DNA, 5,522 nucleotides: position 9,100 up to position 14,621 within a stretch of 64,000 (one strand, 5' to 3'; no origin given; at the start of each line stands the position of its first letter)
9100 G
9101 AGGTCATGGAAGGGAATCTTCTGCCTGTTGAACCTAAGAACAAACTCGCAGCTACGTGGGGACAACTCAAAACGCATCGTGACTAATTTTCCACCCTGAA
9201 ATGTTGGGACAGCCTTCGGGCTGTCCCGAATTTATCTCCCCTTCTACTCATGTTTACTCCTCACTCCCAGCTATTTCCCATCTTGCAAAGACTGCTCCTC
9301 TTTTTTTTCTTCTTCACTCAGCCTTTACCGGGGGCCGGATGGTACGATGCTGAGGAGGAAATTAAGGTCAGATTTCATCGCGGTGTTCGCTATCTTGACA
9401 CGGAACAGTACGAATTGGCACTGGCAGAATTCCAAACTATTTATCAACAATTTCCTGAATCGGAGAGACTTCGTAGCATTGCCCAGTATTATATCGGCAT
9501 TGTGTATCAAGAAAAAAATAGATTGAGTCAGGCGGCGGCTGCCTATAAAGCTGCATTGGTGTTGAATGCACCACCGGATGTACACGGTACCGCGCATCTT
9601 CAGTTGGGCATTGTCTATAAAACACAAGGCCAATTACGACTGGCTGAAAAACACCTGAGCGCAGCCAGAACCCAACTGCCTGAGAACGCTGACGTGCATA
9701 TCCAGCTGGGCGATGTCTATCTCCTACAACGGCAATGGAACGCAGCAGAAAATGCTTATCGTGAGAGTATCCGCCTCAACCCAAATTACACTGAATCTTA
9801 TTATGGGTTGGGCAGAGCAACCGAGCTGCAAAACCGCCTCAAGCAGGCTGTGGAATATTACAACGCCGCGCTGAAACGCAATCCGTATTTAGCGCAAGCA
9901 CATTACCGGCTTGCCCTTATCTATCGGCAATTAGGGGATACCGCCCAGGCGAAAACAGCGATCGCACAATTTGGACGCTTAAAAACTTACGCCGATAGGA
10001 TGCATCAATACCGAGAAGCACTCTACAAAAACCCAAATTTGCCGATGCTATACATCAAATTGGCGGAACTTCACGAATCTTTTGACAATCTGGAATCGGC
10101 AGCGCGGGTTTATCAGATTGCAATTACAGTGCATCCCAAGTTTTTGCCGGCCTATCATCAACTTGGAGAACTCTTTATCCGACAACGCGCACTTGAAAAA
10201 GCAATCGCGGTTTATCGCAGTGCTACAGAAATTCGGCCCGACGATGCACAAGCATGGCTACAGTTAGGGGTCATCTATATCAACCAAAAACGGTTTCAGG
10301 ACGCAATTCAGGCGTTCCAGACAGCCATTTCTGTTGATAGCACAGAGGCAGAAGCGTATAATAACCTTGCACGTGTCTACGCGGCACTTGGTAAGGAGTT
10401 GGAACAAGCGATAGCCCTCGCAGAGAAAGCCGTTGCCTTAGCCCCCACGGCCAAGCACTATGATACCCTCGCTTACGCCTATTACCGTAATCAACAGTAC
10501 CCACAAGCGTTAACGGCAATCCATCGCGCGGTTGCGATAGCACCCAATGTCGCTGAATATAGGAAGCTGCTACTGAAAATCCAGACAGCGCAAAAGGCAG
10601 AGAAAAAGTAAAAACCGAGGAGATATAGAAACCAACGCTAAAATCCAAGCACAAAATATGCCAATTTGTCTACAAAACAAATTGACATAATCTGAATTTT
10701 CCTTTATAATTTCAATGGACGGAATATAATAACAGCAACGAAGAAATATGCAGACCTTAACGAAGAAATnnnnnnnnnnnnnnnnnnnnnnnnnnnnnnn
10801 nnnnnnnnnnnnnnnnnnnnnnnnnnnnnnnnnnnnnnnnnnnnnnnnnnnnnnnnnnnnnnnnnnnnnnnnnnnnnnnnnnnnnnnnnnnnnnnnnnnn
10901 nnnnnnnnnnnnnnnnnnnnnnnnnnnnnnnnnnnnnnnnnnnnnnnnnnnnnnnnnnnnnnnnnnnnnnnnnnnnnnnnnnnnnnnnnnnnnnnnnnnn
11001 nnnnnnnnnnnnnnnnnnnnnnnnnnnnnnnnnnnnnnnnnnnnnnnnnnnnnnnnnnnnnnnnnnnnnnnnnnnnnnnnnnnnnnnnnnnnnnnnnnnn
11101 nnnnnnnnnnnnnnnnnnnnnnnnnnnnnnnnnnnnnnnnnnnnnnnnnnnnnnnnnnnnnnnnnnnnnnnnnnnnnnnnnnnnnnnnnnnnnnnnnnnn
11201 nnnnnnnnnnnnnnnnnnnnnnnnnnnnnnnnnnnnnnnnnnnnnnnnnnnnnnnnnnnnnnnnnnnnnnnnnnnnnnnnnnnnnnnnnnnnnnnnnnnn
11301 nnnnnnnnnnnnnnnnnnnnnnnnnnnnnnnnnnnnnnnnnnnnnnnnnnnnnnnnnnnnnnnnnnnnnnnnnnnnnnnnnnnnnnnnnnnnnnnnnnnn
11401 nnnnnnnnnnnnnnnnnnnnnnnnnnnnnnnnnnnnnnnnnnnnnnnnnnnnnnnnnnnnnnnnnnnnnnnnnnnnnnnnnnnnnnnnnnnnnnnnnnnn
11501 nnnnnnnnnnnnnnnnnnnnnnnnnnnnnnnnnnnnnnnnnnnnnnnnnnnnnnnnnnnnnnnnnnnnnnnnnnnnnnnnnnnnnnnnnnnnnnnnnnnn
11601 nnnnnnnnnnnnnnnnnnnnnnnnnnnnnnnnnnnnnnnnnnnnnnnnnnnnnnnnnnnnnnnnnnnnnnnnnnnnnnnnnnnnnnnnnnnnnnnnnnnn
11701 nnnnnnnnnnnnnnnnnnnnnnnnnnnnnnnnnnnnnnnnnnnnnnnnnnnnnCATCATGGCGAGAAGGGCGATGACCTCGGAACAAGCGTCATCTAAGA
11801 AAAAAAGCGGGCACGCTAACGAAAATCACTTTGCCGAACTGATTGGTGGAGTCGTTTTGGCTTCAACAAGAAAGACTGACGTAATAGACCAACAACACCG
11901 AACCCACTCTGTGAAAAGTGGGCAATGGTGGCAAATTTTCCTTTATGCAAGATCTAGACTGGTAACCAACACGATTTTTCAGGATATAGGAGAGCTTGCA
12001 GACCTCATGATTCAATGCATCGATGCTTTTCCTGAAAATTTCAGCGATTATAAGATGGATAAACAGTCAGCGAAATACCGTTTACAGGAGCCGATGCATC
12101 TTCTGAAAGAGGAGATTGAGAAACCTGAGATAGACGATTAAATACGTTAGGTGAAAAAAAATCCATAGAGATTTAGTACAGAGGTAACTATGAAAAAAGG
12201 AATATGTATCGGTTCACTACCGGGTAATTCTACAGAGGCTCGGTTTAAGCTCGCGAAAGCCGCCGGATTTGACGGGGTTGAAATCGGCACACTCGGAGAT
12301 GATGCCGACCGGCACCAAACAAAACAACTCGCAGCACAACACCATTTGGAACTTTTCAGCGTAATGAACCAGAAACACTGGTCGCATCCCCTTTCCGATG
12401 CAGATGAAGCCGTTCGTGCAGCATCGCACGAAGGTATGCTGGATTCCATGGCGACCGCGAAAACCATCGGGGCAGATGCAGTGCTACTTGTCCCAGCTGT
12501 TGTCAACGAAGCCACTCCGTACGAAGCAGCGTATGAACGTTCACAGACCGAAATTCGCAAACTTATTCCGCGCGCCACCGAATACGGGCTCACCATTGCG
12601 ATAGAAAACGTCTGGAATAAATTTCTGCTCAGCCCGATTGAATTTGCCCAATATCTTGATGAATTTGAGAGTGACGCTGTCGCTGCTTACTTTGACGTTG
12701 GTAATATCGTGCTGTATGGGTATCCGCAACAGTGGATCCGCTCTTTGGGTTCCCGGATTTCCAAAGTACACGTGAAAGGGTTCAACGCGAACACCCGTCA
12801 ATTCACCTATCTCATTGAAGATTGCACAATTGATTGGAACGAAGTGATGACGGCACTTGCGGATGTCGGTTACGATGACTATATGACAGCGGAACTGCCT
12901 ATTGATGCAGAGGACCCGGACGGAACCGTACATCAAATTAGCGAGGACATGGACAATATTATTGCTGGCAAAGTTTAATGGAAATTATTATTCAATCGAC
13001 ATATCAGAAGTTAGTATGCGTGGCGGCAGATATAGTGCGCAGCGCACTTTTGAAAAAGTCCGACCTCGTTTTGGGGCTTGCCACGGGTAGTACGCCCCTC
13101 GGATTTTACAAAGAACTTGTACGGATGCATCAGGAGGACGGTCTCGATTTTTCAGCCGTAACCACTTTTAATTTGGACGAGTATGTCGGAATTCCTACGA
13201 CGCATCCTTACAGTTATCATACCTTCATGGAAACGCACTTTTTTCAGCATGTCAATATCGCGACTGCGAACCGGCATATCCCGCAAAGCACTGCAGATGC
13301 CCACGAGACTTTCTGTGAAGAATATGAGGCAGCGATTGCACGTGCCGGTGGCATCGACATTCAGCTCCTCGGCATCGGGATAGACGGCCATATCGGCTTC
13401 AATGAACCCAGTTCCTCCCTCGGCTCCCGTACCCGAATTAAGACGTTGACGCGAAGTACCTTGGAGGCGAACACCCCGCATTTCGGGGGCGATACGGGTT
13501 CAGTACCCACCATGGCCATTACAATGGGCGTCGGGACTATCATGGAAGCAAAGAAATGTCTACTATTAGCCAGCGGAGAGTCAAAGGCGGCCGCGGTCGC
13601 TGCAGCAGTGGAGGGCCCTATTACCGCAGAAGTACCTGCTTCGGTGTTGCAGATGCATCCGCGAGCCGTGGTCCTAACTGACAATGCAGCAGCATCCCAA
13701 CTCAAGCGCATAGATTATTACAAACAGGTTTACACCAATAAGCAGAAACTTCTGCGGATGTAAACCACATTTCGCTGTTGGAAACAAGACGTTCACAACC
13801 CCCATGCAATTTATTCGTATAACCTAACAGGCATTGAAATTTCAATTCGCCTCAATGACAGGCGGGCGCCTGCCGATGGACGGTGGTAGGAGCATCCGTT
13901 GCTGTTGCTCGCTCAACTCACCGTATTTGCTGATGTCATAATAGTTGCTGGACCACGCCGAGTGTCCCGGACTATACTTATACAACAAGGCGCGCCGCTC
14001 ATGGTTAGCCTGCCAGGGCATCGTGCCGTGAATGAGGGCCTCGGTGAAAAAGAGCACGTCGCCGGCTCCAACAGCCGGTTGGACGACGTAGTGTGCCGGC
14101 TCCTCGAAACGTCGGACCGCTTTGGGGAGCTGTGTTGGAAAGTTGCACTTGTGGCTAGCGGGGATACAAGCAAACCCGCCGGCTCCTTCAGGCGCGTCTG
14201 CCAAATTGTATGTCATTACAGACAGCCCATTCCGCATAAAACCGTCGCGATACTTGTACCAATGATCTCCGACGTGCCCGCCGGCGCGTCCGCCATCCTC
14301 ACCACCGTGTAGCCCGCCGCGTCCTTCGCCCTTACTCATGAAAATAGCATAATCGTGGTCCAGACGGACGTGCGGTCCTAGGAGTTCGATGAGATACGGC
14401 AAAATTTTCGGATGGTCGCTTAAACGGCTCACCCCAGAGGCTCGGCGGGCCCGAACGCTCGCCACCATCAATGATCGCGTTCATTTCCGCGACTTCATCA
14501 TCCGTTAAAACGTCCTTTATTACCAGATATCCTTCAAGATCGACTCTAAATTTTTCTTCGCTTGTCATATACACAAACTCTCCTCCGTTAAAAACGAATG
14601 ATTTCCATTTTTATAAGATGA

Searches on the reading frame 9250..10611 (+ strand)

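Call 40: search_protein_families(library=pfam, proteins=[window:9250-10611:+], max_evalue=0.00001)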
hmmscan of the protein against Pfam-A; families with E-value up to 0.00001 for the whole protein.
window:9250-10611:+ (453 aa): 18 families
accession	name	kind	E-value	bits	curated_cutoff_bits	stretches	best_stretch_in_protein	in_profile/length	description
PF07719.23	TPR_2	-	6.3e-49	160.5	27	2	333-363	1-31/34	Tetratricopeptide repeat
PF00515.34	TPR_1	-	4.3e-46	153.4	27.8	1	333-364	1-32/34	Tetratricopeptide repeat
PF13181.12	TPR_8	-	3.5e-36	120.7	25.7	0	333-364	1-32/34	Tetratricopeptide repeat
PF13414.12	TPR_11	-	1.3e-33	114.8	26.8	3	315-346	10-41/42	TPR repeat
PF13428.12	TPR_14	-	1.6e-33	112.1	23.5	0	301-340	3-42/44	Tetratricopeptide repeat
PF13432.12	TPR_16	-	9.7e-33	112.7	32.7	3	152-213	2-63/65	Tetratricopeptide repeat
PF13431.12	TPR_17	-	1.3e-32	109.7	24.4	0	322-354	2-34/34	Tetratricopeptide repeat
PF14559.12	TPR_19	-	1.1e-29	102.9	25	2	126-185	4-62/68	Tetratricopeptide repeat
PF13424.12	TPR_12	-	1.5e-28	99.3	30.1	1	332-398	2-75/77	Tetratricopeptide repeat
PF13174.12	TPR_6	-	1.3e-21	76.1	26.3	0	216-241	1-26/33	Tetratricopeptide repeat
PF13176.12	TPR_7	-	4.1e-20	70.5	27.9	0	335-364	1-32/36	Tetratricopeptide repeat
PF13371.12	TPR_9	-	2.7e-16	59.8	35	1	306-368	2-64/73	Tetratricopeptide repeat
PF23914.1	TPR_CcmH_CycH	-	6.7e-15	55.7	42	1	329-427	46-147/158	Cytochrome c-type biogenesis protein H TPR domain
PF12895.13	ANAPC3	-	3.1e-11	43.8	27.2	0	384-449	5-70/82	Anaphase-promoting complex, cyclosome, subunit 3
PF24575.1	TPR_Slam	-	9.5e-10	39.3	35.2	0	59-103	32-74/104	Surface lipoprotein assembly modifier, N-terminal TPR repeats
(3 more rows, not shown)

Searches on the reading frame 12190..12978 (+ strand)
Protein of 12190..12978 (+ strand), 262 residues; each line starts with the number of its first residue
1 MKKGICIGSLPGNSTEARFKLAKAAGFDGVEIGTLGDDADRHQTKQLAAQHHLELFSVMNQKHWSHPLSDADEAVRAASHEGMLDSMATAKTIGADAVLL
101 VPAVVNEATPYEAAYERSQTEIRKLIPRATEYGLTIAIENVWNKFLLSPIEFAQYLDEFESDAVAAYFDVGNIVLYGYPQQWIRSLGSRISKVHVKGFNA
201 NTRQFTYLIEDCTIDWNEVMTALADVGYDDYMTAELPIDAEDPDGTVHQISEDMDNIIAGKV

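Call 20: search_protein_families(library=pfam, proteins=[window:12190-12978:+], max_evalue=0.001)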
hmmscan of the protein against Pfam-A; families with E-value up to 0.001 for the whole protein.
window:12190-12978:+ (262 aa): 1 family
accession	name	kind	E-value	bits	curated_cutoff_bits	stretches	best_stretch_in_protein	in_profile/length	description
PF01261.30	AP_endonuc_2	-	8.5e-38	130.9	31.1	1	19-247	1-240/249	Xylose isomerase-like TIM barrel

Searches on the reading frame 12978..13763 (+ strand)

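Call 20: search_protein_families(library=pfam, proteins=[window:12978-13763:+], max_evalue=0.001)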
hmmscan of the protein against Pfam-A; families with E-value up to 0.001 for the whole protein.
window:12978-13763:+ (261 aa): 1 family
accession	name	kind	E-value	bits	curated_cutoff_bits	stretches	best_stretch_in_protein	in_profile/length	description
PF01182.26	Glucosamine_iso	-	1.8e-24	87.3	27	1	10-226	8-218/225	Glucosamine-6-phosphate isomerases/6-phosphogluconolactonase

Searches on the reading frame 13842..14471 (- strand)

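Call 20: search_protein_families(library=pfam, proteins=[window:13842-14471:-], max_evalue=0.001)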
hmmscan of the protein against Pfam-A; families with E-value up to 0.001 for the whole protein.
window:13842-14471:- (209 aa): 1 family
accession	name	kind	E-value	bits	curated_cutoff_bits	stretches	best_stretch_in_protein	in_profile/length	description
PF05721.19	PhyH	-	4.4e-06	27.6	22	1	84-161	127-213/213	Phytanoyl-CoA dioxygenase (PhyH)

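Call 23: search_protein_families(library=padloc, proteins=[window:13842-14471:-], max_evalue=0.001)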
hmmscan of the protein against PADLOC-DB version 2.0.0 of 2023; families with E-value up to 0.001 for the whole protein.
window:13842-14471:- (209 aa): 0 families
